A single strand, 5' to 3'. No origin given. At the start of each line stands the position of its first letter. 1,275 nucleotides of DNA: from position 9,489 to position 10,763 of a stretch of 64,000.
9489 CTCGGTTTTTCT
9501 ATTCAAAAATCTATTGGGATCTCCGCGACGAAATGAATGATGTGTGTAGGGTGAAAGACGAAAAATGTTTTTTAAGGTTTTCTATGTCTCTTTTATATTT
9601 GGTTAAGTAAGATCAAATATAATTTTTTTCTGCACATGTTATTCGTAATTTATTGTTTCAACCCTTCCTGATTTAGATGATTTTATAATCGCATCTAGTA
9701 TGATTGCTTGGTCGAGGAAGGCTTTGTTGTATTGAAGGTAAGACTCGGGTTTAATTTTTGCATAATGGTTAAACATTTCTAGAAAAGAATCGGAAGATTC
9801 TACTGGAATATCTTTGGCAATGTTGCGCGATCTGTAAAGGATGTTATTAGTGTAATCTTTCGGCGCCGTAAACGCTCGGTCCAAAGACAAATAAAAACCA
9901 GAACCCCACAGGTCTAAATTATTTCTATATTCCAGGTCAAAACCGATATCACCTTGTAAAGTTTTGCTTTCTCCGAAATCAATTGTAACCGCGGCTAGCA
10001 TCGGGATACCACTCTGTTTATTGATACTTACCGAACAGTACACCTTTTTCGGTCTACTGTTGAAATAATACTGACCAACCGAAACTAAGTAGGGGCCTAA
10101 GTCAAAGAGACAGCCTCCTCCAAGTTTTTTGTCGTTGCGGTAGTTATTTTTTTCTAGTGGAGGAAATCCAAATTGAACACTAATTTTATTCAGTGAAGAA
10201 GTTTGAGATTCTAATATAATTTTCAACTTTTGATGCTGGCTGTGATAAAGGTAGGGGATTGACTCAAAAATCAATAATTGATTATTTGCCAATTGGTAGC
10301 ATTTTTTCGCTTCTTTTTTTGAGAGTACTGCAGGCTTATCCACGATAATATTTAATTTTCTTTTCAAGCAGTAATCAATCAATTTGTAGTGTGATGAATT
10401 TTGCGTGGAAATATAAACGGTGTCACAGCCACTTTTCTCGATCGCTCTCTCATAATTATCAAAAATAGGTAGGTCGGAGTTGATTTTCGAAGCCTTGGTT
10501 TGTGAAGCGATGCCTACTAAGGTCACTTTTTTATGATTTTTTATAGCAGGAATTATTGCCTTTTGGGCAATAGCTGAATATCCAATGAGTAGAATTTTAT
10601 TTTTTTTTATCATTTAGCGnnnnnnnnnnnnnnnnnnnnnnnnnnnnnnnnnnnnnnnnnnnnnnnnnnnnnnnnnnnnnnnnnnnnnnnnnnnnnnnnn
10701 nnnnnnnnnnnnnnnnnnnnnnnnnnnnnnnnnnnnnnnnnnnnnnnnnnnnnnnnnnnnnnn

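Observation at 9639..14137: Mycarose/2,6-dideoxy-branched-sugar-like cassette (3-ketoreductase, 2,3-dehydratase, 4-ketoreductase, C-methyltransferase) in a surface-glycan locus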

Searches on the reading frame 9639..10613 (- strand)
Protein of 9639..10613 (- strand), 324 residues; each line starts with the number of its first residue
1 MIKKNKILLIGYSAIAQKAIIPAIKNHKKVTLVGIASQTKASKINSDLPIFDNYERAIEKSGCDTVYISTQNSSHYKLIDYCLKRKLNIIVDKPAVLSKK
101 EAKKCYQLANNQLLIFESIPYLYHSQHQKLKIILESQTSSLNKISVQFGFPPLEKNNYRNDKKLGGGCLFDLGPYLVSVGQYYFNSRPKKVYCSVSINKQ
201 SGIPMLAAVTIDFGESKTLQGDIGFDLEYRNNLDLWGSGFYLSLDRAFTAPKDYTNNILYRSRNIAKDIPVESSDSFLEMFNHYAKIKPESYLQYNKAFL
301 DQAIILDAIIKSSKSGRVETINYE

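Call 4: search_protein_families(library=pfam, proteins=[window:9639-10613:-], max_evalue=0.01)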
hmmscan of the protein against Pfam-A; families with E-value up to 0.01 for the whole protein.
window:9639-10613:- (324 aa): 3 families
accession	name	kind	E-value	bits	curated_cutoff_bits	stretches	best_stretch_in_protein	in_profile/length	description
PF01408.29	GFO_IDH_MocA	-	7.9e-16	59.3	24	1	6-112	2-112/120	Oxidoreductase family, NAD-binding Rossmann fold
PF22725.1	GFO_IDH_MocA_C3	-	6.1e-11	42.8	27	1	143-237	18-118/124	GFO/IDH/MocA C-terminal domain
PF01113.26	DapB_N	-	0.0028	18.2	25.6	1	6-91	2-96/124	Dihydrodipicolinate reductase, N-terminus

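Call 10: search_solved_structures(query=window:9639-10613:-, max_evalue=0.001, show_alignments=1)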
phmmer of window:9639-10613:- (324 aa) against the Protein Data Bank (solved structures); distinct sequences matched with E-value up to 0.001: 24.
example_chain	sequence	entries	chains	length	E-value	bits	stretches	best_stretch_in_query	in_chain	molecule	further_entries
3rbv_A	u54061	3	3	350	2e-21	80.3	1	7-310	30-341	Sugar 3-ketoreductase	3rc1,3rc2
3rc7_A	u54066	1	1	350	7.3e-21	78.5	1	7-310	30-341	Sugar 3-ketoreductase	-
3rcb_A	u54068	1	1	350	7.3e-21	78.4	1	7-310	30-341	Sugar 3-ketoreductase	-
3rc9_A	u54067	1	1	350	1.4e-20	77.5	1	7-310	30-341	Sugar 3-ketoreductase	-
4had_A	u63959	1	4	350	2.2e-12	50.6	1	10-314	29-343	Probable oxidoreductase protein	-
3e82_A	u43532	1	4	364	3e-12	50.1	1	6-194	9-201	Putative oxidoreductase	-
3evn_A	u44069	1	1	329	2.3e-11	47.3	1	47-186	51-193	Oxidoreductase, Gfo/Idh/MocA family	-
3kux_A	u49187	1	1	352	6.1e-10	42.6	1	3-183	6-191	Putative oxidoreductase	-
3e9m_A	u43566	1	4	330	1.4e-08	38.1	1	23-195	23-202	Oxidoreductase, Gfo/Idh/MocA family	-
3uuw_A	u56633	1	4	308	1.7e-08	37.8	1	3-111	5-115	Putative oxidoreductase with NAD(P)-binding Rossmann-fold domain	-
1tlt_A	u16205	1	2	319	1.6e-07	34.6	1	2-114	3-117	PUTATIVE OXIDOREDUCTASE (VIRULENCE FACTOR mviM HOMOLOG)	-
4iq0_A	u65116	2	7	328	4.8e-06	29.8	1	39-185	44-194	Oxidoreductase, Gfo/Idh/MocA family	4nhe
2ho5_A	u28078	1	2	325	5e-06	29.7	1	39-185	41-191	Oxidoreductase, Gfo/Idh/MocA family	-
2o48_X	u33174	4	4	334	5.1e-06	29.7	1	36-204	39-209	Dimeric dihydrodiol dehydrogenase | Trans-1,2-dihydrobenzene-1,2-diol dehydrogenase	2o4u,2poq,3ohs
3e18_A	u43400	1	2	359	9e-06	28.9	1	2-198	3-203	oxidoreductase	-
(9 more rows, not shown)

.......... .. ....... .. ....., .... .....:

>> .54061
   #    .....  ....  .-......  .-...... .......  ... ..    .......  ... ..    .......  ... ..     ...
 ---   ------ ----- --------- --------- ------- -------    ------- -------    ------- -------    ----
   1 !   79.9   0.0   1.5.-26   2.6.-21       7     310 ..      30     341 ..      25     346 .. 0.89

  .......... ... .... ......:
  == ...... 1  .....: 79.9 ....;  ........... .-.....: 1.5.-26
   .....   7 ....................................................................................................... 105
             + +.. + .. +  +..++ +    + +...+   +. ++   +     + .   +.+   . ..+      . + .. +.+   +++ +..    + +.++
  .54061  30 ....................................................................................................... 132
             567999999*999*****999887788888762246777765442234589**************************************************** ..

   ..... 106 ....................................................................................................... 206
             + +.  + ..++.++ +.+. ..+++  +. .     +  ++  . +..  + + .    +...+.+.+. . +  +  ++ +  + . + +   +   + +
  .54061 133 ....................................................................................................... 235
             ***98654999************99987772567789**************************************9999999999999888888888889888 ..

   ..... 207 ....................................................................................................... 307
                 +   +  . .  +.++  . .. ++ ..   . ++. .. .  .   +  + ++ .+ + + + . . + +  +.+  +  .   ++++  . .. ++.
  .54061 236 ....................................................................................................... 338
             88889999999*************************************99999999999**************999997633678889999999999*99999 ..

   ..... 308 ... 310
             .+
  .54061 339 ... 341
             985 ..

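Call 21: search_protein_families(library=ncbifam, proteins=[window:9639-10613:-], max_evalue=0.00001)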
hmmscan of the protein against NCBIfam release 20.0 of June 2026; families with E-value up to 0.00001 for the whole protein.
window:9639-10613:- (324 aa): 3 families
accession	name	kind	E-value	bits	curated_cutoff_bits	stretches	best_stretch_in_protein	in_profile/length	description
NF008607.0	PRK11579.1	subfamily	6e-12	45.2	330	1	3-180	3-185/346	oxidoreductase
NF041392.1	XylDh_Gfo6_Halo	equivalog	5.3e-08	32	350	1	7-316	19-345/350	D-xylose 1-dehydrogenase Gfo6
TIGR04380.1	myo_inos_iolG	equivalog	1.3e-06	27.6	355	1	6-111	3-113/330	inositol 2-dehydrogenase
